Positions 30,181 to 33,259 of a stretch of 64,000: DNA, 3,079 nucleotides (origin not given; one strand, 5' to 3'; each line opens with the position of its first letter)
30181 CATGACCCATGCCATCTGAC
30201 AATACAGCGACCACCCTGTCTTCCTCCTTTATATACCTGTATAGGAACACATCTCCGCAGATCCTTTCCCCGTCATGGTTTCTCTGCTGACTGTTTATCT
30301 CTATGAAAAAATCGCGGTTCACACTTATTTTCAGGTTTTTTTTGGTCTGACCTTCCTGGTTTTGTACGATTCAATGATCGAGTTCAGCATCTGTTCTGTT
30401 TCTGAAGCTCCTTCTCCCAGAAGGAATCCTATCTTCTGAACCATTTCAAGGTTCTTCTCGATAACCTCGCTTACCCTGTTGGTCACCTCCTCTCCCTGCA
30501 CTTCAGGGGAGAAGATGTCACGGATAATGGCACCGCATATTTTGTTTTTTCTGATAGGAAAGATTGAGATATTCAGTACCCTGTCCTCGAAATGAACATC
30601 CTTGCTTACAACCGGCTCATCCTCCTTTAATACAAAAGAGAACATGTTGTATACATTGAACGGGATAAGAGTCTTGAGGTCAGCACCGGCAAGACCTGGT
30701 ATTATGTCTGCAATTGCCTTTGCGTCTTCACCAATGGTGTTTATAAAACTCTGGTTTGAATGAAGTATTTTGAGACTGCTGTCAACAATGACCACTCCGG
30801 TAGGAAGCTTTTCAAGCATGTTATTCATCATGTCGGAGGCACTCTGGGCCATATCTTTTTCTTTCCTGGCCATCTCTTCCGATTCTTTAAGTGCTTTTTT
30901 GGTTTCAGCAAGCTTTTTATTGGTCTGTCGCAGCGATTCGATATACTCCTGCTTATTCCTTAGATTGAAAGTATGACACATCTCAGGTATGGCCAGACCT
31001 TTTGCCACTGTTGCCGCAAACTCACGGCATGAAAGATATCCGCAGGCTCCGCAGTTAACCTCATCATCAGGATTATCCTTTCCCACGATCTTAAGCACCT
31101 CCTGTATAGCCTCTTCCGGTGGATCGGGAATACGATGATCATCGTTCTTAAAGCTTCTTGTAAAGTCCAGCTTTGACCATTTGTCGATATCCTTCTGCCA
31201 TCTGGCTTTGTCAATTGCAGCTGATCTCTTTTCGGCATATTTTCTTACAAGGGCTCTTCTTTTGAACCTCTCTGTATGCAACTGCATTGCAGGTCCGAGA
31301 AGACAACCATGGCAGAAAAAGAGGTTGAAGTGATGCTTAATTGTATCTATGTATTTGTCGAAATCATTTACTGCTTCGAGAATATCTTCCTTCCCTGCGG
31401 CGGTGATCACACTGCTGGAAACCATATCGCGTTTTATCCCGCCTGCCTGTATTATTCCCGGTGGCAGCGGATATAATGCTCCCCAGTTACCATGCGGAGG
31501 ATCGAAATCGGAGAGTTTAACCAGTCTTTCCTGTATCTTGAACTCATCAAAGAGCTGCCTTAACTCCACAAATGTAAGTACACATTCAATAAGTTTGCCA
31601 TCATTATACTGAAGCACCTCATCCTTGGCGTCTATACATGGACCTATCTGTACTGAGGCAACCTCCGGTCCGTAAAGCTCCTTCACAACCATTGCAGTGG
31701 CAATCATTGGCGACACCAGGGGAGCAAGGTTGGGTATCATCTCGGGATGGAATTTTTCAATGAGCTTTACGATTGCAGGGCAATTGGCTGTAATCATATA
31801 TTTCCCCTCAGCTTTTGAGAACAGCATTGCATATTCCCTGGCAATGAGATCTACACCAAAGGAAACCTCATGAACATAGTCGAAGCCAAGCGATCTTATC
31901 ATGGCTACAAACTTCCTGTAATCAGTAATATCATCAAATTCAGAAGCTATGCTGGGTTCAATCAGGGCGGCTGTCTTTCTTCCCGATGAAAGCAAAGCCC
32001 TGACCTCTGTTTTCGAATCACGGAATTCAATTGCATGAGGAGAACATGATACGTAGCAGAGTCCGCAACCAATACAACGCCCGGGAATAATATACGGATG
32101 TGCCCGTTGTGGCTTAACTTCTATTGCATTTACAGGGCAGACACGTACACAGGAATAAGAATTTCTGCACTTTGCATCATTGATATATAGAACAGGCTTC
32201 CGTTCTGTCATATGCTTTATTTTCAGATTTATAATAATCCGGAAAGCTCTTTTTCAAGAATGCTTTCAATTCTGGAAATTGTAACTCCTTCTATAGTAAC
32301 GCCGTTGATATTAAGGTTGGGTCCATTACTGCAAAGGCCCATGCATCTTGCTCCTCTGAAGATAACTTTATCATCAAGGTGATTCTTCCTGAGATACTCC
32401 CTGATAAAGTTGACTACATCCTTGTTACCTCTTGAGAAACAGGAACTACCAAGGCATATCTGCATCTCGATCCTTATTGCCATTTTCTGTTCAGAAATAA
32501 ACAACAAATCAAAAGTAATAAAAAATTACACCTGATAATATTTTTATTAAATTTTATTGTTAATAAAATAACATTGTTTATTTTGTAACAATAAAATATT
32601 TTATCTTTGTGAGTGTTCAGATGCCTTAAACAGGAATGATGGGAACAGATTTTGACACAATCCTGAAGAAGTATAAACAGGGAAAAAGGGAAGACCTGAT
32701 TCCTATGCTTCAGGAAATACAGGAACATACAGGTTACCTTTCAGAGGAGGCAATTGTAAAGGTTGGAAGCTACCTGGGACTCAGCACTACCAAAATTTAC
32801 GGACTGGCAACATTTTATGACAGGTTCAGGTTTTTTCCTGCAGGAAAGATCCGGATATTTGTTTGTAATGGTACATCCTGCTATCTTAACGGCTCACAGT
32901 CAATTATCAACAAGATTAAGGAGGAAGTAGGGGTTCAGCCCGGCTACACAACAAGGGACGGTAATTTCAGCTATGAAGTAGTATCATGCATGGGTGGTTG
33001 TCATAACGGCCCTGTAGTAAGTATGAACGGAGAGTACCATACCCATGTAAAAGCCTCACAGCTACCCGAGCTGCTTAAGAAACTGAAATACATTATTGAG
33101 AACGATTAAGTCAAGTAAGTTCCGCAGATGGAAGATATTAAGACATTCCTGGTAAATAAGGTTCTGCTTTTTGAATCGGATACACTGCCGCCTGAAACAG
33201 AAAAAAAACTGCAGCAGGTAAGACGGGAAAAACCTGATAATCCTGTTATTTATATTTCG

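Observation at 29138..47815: Two different HydS-type sensory [FeFe]-hydrogenase paralogs flank one HydABC-type enzyme, with PP2C, a His-kinase relay, Rex and maturases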

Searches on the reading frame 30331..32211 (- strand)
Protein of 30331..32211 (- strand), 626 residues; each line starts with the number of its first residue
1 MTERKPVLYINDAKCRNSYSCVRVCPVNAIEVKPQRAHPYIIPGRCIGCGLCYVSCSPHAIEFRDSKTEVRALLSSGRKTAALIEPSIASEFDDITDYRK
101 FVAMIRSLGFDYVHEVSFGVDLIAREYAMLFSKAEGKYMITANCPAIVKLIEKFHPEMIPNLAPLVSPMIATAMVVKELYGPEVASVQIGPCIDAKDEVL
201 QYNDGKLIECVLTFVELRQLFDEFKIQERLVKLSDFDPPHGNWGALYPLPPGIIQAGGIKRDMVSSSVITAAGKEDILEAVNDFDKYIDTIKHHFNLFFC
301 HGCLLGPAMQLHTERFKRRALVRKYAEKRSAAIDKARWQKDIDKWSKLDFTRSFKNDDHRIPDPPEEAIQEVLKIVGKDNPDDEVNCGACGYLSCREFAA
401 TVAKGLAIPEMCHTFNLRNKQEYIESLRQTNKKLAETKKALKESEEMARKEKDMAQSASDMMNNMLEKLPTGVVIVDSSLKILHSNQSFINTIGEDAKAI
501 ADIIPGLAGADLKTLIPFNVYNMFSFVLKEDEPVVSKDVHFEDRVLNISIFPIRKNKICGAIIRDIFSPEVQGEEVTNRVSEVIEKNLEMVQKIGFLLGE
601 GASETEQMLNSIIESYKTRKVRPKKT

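Call 3: search_protein_families(library=pfam, proteins=[window:30331-32211:-], max_evalue=0.01)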
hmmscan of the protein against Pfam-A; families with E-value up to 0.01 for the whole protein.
window:30331-32211:- (626 aa): 12 families
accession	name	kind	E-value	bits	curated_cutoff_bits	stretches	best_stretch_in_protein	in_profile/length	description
PF02906.19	Fe_hyd_lg_C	-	1.7e-37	129.9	22.1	1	79-306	2-244/245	Iron only hydrogenase large subunit, C-terminal domain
PF12838.12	Fer4_7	-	3.7e-09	37.3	27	1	45-68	1-24/52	4Fe-4S dicluster domain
PF04060.18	FeS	-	3.1e-08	33.7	23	1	385-412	4-31/33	Putative Fe-S cluster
PF13237.11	Fer4_10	-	2.1e-07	31.2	25.5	1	9-56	3-52/53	4Fe-4S dicluster domain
PF14697.11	Fer4_21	-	8.6e-07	29.4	35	1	10-57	3-52/59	4Fe-4S dicluster domain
PF12837.12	Fer4_6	-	2.9e-06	27.4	25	2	39-61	2-24/24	4Fe-4S binding domain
PF12797.12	Fer4_2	-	1.5e-05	25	24.5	1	38-56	2-20/22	4Fe-4S binding domain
PF00037.32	Fer4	-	2e-05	24.6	21.1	2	39-61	1-23/24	4Fe-4S binding domain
PF25160.1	LdpA_Fe-S-bd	-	6.5e-05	23.1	27.6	1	20-64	8-46/49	LdpA Fe-S cluster-binding domain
PF13183.11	Fer4_8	-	0.00038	21.4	27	0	45-67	4-26/68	4Fe-4S dicluster domain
PF13187.11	Fer4_9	-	0.0033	17.9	27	1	15-60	2-51/52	4Fe-4S dicluster domain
PF10079.15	Rossmann-like_BshC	-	0.0077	16.1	27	0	418-487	176-243/380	Bacillithiol biosynthesis BshC, N-terminal Rossmann-like domain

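Call 11: search_solved_structures(query=window:30331-32211:-, show_alignments=2)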
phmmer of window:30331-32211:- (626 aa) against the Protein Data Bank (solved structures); distinct sequences matched with E-value up to 0.001: 70 (the best 60 are shown).
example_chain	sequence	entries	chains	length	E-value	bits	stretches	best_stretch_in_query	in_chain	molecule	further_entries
7p5h_A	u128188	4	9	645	1.1e-20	77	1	40-243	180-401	Fe-hydrogenase, subunit alpha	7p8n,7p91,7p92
7qv7_D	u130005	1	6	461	2.5e-19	72.5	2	81-245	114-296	Hydrogen dependent carbon dioxide reductase subunit HydA2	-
8a6t_A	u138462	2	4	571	7.9e-16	60.9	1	9-256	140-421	Electron bifurcating hydrogenase subunit HydA1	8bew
9rkm_A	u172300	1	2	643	4.1e-15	58.6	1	13-256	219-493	[FeFe]-hydrogenase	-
30jk_A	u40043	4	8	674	4.6e-15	58.4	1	13-256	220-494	[FeFe]-hydrogenase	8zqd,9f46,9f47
9rjq_A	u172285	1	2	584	1.4e-14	56.8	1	45-257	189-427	Iron hydrogenase 1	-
9rjo_A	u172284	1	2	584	1.5e-14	56.7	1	45-257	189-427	Iron hydrogenase 1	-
6glz_A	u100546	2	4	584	2.7e-14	55.8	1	45-257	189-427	Iron hydrogenase 1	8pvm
6gm4_A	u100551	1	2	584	3.7e-14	55.4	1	45-257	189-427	Iron hydrogenase 1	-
6gm8_A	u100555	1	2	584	6e-14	54.7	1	45-257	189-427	Iron hydrogenase 1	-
6gm1_A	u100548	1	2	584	6.9e-14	54.5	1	45-257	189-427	Iron hydrogenase 1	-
7qhf_A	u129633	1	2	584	7.1e-14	54.5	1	45-257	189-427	Iron hydrogenase 1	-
6gly_A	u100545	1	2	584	7.1e-14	54.5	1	45-257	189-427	Iron hydrogenase 1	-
1c4a_A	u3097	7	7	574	9.5e-14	54.1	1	45-257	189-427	PROTEIN (FE-ONLY HYDROGENASE) | PROTEIN (PERIPLASMIC HYDROGENASE 1) | Iron hydrogenase 1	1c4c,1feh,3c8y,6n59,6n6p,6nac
4xdd_A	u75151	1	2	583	9.6e-14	54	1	45-257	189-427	Iron hydrogenase 1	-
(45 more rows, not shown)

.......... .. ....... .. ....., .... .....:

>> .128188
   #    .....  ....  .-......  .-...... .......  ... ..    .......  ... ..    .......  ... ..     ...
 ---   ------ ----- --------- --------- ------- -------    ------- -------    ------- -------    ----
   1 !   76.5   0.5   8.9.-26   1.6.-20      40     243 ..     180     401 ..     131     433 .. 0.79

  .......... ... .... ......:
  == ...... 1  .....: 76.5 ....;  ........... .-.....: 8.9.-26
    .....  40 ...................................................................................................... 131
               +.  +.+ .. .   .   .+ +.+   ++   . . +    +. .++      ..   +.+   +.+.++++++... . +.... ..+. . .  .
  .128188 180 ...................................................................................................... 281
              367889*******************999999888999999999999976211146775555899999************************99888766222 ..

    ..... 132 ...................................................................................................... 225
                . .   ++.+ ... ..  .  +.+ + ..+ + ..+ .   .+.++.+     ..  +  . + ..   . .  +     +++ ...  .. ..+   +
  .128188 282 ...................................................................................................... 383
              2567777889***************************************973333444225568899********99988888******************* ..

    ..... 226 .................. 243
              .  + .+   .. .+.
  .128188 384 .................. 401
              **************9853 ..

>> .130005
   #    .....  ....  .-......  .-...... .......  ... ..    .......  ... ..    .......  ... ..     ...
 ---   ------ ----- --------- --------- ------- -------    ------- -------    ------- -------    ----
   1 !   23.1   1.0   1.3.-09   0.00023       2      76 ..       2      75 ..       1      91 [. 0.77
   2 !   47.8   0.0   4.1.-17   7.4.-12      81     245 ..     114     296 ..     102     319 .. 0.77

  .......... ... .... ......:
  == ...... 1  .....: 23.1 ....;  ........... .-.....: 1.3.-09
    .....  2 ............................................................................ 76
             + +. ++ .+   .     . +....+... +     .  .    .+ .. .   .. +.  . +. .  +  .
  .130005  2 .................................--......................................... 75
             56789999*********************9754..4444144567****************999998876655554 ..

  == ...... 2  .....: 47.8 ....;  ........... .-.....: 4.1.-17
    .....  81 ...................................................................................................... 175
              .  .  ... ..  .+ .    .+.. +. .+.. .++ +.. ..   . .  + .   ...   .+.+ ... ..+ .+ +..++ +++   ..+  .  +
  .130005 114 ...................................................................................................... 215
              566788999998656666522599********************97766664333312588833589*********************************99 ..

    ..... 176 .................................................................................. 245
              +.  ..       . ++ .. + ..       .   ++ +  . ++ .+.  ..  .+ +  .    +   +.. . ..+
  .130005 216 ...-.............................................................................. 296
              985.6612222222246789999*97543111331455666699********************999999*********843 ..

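Call 35: search_protein_families(library=ncbifam, proteins=[window:30331-32211:-], max_evalue=0.001)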
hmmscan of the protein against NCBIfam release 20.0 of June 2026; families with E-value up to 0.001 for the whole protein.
window:30331-32211:- (626 aa): 47 families (the best 25 are shown)
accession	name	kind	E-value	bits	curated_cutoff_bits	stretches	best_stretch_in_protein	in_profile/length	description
TIGR04105.1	FeFe_hydrog_B1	subfamily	1.2e-42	146.1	450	1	18-256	163-401/462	monomeric [FeFe] hydrogenase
TIGR02512.1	FeFe_hydrog_A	subfamily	2.6e-25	89.1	405.95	1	10-241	4-270/375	[FeFe] hydrogenase, group A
NF040763.1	FeFe_hydrog_A6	exception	5.9e-22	77.8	765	1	45-242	189-409/571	NADH-dependent [FeFe] hydrogenase, group A6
NF040762.1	Hydr_FeFe_Clost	exception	2.7e-14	52.7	900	1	42-243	185-409/572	ferredoxin hydrogenase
TIGR01944.1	rnfB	subfamily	5.8e-14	52.1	68.7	1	4-72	104-171/190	RnfABCDGE type electron transport complex subunit B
NF003475.0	PRK05113.1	equivalog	1.5e-11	44.5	203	1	4-70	104-169/190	electron transport complex subunit RsxB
NF006446.0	PRK08764.1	equivalog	5.7e-10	39.2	220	1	7-65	80-137/139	Rnf electron transport complex subunit RnfB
NF038196.1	ferrodoxin_EFR1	subfamily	2.7e-08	34.2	75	1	12-67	183-235/242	EFR1 family ferrodoxin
NF041836.1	rnfB_Methano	equivalog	3e-08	33.4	445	1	15-64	143-191/265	Rnf electron transport complex subunit RnfB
NF005504.0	PRK07118.1-3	equivalog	4.7e-08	32.7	437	1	15-71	142-198/293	Fe-S cluster domain-containing protein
NF005503.0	PRK07118.1-2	equivalog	6e-08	32.3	252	1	20-78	145-201/292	RnfABCDGE type electron transport complex subunit B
NF005505.0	PRK07118.1-4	equivalog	7.1e-08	32.2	378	1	15-79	143-206/265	Fe-S cluster domain-containing protein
NF005506.0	PRK07118.1-5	equivalog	3.6e-07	29.9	388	0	384-407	48-71/279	Fe-S cluster domain-containing protein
NF040864.1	HgcB_ferredoxin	equivalog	3.7e-07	29.9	99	1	8-65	9-65/93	mercury methylation ferredoxin HgcB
NF040770.1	hetero_SS_HdrA2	exception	5.1e-07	28.2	1100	1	9-69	573-631/777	CoB-CoM heterodisulfide reductase HdrA2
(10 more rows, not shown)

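Call 85: find_homologous_proteins(query=window:30331-32211:-, max_evalue=1e-10)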
Query window:30331-32211:- (626 aa): 4162 proteins with E <= 1e-10 among 8000 candidates; the best 120 are listed.
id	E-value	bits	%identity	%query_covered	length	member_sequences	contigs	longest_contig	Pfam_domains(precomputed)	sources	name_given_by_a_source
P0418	0.0e+0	1428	100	100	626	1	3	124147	PF14697.12,PF02906.20,PF12797.13,PF04060.19,PF12837.13,PF00037.33,PF12838.13,PF13237.12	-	-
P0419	0.0e+0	1396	98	100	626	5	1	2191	PF14697.12,PF02906.20,PF04060.19,PF12837.13,PF12838.13,PF13237.12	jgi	jgi:iron only hydrogenase large subunit-like protein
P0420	0.0e+0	1361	95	100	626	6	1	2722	PF14697.12,PF02906.20,PF04060.19,PF12837.13,PF12838.13,PF13237.12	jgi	jgi:iron only hydrogenase large subunit-like protein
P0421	0.0e+0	1322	91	100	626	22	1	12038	PF14697.12,PF02906.20,PF12797.13,PF04060.19,PF12837.13,PF00037.33,PF12838.13,PF13237.12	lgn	-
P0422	0.0e+0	1316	90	100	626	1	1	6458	PF14697.12,PF02906.20,PF12797.13,PF04060.19,PF12837.13,PF00037.33,PF12838.13,PF25160.2,PF13237.12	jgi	jgi:Na+-translocating ferredoxin:NAD+ oxidoreductase RNF subunit RnfB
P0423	0.0e+0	1307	90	100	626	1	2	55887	PF14697.12,PF02906.20,PF04060.19,PF12837.13,PF12838.13,PF13237.12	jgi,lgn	jgi:iron only hydrogenase large subunit-like protein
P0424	0.0e+0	1305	90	100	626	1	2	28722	PF14697.12,PF02906.20,PF04060.19,PF12838.13,PF13237.12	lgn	-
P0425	0.0e+0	1301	89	100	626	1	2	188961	PF14697.12,PF02906.20,PF04060.19,PF12837.13,PF12838.13,PF13237.12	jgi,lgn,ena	-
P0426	0.0e+0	1292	89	100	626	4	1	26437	PF14697.12,PF02906.20,PF12797.13,PF04060.19,PF12837.13,PF00037.33,PF12838.13,PF13237.12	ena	-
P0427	0.0e+0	1291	88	100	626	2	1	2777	PF14697.12,PF02906.20,PF12797.13,PF04060.19,PF12837.13,PF00037.33,PF12838.13,PF25160.2,PF13237.12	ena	-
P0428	0.0e+0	1274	88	100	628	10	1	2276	PF14697.12,PF02906.20,PF12797.13,PF04060.19,PF12837.13,PF00037.33,PF12838.13,PF13237.12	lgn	-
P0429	0.0e+0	1273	88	100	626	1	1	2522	PF14697.12,PF02906.20,PF12797.13,PF04060.19,PF12837.13,PF12838.13,PF25160.2,PF13237.12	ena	-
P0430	0.0e+0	1266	88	99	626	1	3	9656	PF14697.12,PF02906.20,PF12797.13,PF04060.19,PF12837.13,PF00037.33,PF12838.13,PF25160.2,PF13237.12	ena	-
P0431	0.0e+0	1266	88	99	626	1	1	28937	PF14697.12,PF02906.20,PF12797.13,PF04060.19,PF12837.13,PF00037.33,PF12838.13,PF25160.2,PF13237.12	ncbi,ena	-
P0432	0.0e+0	1264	86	99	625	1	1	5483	PF14697.12,PF02906.20,PF12797.13,PF04060.19,PF12837.13,PF00037.33,PF12838.13,PF13237.12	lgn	-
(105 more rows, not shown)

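Call 88: find_encoding_contigs(protein=window:30331-32211:-, flank=1000, max_places=3)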
Protein window:30331-32211:- (626 aa): 4 contigs read that carry it; 1 place shown.
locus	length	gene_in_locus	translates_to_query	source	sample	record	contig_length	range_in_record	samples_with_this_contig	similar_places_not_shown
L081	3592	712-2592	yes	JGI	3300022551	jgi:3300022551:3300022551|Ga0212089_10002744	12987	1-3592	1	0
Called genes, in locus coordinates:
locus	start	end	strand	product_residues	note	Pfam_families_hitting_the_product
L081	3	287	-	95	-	?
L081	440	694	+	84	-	PF01257:2Fe-2S_thioredx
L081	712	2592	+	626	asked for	PF00037:Fer4 (faint), PF12797:Fer4_2 (faint), PF12837:Fer4_6 (faint), PF12838:Fer4_7 (faint), PF13237:Fer4_10, PF14697:Fer4_21 (weak), PF02906:Fe_hyd_lg_C, PF04060:FeS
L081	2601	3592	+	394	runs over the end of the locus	PF07228:SpoIIE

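Call 97: predict_structure(alignment_id=A2)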
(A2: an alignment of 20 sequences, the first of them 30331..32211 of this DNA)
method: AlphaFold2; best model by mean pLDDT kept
length: 626 residues; sequences in the alignment: 20
mean_pLDDT: 35.4   pTM: 0.20
mean pLDDT of the five models: 35.4, 35.4, 33.6, 32.8, 32.1
residues with pLDDT >= 90: 0; 70-90: 5; 50-70: 46; < 50: 575
segments of 3 or more residues with pLDDT < 50: 1-67, 73-333, 344-362, 385-391, 404-577, 587-609, 614-617, 619-626
pLDDT, mean of each block of 10 residues (from residue 1): 35 33 24 29 27 28 44 42 27 32 39 27 32 30 34 36 26 29 25 21 24 28 28 23 22 22 22 23 26 23 25 33 33 45 39 31 60 60 49 59 42 29 38 41 42 39 44 42 44 44 38 35 31 45 45 38 37 48 51 37 41 47 39
secondary structure, 60 per line:
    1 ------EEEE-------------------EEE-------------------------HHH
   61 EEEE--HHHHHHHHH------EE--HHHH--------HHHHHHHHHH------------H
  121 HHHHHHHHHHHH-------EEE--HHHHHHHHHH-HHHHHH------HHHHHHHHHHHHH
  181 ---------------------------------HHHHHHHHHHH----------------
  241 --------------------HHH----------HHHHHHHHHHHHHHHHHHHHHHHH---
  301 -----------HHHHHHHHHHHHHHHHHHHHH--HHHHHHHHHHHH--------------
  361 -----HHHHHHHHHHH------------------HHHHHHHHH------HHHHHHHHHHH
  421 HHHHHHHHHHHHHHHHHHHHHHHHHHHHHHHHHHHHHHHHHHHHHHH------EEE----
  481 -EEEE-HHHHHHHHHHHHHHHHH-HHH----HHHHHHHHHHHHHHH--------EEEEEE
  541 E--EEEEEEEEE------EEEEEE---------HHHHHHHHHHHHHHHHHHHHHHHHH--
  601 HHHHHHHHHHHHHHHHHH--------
elements in order: E7-10 E30-32 E61-64 H67-75 H86-89 H98-107 H120-132 E140-142 H145-154 H156-161 H168-180 H214-224 H274-297 H312-332 H335-346 H366-376 H395-403 H410-467 E474-476 E482-485 H487-503 H512-526 E535-541 E544-552 E559-564 H574-598 H601-618

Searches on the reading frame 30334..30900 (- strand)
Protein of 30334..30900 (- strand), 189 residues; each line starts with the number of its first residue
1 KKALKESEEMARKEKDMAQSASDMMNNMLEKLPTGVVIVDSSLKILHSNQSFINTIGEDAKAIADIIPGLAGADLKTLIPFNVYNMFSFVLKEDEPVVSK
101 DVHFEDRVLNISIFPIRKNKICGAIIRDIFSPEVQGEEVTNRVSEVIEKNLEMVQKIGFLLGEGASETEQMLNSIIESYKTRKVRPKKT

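Call 34: search_protein_families(library=pfam, proteins=[window:30334-30900:-], max_evalue=10)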
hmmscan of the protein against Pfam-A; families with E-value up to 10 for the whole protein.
seq(189 aa): 6 families
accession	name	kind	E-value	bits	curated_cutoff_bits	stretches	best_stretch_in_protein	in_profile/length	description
PF13426.13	PAS_9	-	0.0071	17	27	1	33-129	1-101/103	PAS domain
PF00989.32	PAS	-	0.0093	16.4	22.6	1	24-55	2-33/113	PAS fold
PF13596.12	PAS_10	-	0.011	16.7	22.1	1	25-126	1-100/106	PAS domain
PF06018.20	CodY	-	0.028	14.4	29.5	1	123-176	10-61/177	CodY GAF-like domain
PF13188.13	PAS_8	-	0.062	13.7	21.8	1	27-69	5-49/65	PAS domain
PF09372.15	PRANC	-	0.39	11.5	25.8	1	84-152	4-67/97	PRANC domain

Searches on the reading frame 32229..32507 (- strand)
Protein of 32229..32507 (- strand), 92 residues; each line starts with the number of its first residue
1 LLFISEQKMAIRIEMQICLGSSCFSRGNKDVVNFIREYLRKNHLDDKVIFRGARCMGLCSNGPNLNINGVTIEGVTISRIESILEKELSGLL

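Call 3: search_protein_families(library=pfam, proteins=[window:32229-32507:-], max_evalue=0.01)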
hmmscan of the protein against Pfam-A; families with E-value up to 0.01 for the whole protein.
window:32229-32507:- (92 aa): 1 family
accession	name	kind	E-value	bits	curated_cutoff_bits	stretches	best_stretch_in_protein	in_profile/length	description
PF01257.25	2Fe-2S_thioredx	-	5.7e-11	42.9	24.8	1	12-86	65-143/145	Thioredoxin-like [2Fe-2S] ferredoxin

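Call 35: search_protein_families(library=ncbifam, proteins=[window:32229-32507:-], max_evalue=0.001)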
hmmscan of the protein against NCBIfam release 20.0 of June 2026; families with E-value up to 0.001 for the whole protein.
window:32229-32507:- (92 aa): 9 families
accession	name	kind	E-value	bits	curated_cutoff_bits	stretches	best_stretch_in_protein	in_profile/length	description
TIGR01958.1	nuoE_fam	subfamily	3.5e-09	36.9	142.4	1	7-86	64-146/148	NADH-quinone oxidoreductase subunit NuoE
NF005725.0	PRK07539.1-5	equivalog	4.1e-08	33.1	220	1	12-86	92-170/174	NADH-quinone oxidoreductase subunit NuoE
NF004638.0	PRK05988.1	equivalog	3.7e-07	30.1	198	1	10-86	76-156/159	formate dehydrogenase subunit gamma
NF005722.0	PRK07539.1-2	equivalog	5.3e-07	29.8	141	1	15-86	80-155/157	NADH-quinone oxidoreductase subunit NuoE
NF005724.0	PRK07539.1-4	equivalog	9.8e-07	28.8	280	1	13-86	94-171/240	NADH-quinone oxidoreductase subunit NuoE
NF041612.1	fdxn_Clost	equivalog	1.2e-06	29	150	1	22-88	23-91/102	2Fe-2S ferredoxin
NF009040.0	PRK12373.1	equivalog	1.6e-05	24.9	514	1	12-86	90-168/400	NADH-quinone oxidoreductase subunit E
NF005747.0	PRK07571.1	equivalog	3.4e-05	23.6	224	1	16-81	93-162/173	bidirectional hydrogenase complex protein HoxE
NF041613.1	fdxn_Azotob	equivalog_domain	0.00025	21.3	195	1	21-69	22-70/107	2Fe-2S ferredoxin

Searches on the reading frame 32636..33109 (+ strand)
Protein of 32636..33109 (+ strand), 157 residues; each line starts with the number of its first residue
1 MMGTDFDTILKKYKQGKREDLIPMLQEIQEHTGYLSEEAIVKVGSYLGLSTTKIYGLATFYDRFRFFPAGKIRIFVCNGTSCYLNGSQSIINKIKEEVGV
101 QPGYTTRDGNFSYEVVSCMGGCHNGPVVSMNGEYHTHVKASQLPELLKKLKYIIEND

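Call 3: search_protein_families(library=pfam, proteins=[window:32636-33109:+], max_evalue=0.01)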
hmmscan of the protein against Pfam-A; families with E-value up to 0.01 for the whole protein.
window:32636-33109:+ (157 aa): 1 family
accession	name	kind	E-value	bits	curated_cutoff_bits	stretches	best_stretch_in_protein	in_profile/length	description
PF01257.25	2Fe-2S_thioredx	-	1.3e-45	155.2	24.8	1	7-151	2-145/145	Thioredoxin-like [2Fe-2S] ferredoxin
